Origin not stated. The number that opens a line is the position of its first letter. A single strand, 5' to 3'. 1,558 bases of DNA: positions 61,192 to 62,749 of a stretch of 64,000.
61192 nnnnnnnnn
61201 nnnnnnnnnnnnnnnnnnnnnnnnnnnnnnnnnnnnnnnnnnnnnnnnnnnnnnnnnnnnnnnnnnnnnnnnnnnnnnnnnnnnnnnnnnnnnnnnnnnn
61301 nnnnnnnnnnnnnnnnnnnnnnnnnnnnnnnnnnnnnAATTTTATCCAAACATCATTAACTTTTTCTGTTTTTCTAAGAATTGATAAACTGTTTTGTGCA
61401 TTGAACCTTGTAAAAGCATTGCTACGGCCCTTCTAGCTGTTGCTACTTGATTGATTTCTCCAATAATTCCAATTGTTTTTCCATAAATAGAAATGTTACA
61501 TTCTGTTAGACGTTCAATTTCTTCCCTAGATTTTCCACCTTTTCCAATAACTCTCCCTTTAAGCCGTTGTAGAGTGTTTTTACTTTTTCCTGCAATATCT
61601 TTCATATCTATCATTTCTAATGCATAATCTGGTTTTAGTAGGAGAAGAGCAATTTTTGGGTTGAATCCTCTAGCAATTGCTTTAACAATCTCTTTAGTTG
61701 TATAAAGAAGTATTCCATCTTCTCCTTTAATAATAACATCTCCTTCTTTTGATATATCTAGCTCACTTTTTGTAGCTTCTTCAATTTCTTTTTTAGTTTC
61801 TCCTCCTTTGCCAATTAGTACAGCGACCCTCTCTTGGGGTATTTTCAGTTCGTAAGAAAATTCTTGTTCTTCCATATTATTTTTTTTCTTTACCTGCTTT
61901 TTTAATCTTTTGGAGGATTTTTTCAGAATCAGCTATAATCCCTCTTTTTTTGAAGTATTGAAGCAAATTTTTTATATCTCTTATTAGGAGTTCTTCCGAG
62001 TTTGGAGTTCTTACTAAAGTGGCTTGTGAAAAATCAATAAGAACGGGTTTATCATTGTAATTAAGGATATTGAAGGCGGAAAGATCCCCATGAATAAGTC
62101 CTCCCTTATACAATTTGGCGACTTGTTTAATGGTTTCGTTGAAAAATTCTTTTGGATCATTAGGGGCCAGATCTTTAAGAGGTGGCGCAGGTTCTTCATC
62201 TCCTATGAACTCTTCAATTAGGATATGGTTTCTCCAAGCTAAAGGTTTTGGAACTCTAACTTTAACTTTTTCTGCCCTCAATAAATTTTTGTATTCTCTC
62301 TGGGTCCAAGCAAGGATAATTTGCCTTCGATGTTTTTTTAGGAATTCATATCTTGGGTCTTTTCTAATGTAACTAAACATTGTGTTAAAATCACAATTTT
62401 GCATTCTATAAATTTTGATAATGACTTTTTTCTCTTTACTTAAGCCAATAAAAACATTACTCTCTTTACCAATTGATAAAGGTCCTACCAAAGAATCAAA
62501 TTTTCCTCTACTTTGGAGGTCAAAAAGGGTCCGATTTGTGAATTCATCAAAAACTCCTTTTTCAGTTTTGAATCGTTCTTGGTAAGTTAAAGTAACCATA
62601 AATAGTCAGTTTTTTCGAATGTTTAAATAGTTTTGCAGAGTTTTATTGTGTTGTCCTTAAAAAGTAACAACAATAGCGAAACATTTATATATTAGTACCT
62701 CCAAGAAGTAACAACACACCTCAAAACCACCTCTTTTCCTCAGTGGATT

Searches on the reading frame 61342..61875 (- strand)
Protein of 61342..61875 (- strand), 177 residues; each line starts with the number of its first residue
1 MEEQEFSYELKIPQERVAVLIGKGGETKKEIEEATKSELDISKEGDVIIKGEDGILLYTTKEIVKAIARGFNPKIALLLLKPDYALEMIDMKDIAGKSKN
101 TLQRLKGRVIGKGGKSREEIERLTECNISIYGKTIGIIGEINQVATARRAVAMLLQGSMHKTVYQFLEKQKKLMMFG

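Call 50: search_protein_families(library=pfam, proteins=[window:61342-61875:-], max_evalue=0.001)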
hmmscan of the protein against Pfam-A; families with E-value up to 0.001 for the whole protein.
window:61342-61875:- (177 aa): 5 families
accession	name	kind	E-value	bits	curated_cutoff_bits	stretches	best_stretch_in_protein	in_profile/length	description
PF00013.35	KH_1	-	2.1e-14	53.5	21.5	2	8-51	2-52/66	KH domain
PF21800.4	KH_KRR1_2nd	-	8.1e-11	42.2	27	1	86-156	3-72/91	KRR1 small subunit processome component, second KH domain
PF22891.2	KH_PNO1_2nd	-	1.5e-08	35.1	27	1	87-167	3-83/90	Eukaryotic type KH-domain (KH-domain type I) (327.11.2)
PF22675.2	KH-I_KHDC4-BBP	-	1.4e-05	25.3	30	0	105-140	7-42/76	KHDC4/BBP-like, KH-domain type I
PF07650.23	KH_2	-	0.00012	22.3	22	0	11-49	30-68/78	KH domain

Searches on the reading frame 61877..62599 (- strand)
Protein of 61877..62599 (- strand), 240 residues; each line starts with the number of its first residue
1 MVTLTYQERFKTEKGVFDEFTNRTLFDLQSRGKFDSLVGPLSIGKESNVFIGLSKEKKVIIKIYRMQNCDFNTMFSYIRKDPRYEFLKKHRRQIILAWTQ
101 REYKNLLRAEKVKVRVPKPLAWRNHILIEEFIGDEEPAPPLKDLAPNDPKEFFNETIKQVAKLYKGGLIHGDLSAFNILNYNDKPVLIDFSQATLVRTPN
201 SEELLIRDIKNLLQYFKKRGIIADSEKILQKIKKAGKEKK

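Call 50: search_protein_families(library=pfam, proteins=[window:61877-62599:-], max_evalue=0.001)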
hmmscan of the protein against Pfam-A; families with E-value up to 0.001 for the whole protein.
window:61877-62599:- (240 aa): 3 families
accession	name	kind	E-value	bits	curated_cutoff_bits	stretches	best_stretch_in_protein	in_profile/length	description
PF01163.29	RIO1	-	1.7e-52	178.2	22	1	48-222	1-180/187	RIO domain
PF19974.5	TCAD9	-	5e-06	26.4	40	1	142-193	273-324/429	Ternary complex associated domain 9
PF06293.20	Kdo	-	0.00024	21.1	21.3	0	77-221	35-195/207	Lipopolysaccharide kinase (Kdo/WaaP) family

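Call 67: find_encoding_contigs(protein=window:61877-62599:-, flank=10000, max_places=1)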
Protein window:61877-62599:- (240 aa): 5 contigs read that carry it; 1 place shown.
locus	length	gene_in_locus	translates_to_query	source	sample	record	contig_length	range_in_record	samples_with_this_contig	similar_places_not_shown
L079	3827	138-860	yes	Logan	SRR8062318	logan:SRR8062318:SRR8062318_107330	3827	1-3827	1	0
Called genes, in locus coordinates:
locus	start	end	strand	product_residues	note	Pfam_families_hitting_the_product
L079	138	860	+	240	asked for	PF01163:RIO1, PF19974:TCAD9 (weak)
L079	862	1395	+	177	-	PF00013:KH_1, PF22675:KH-I_KHDC4-BBP (faint), PF21800:KH_KRR1_2nd, PF22891:KH_PNO1_2nd, PF00013:KH_1 (weak)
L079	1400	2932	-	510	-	PF04107:GCS2 (weak)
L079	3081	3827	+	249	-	?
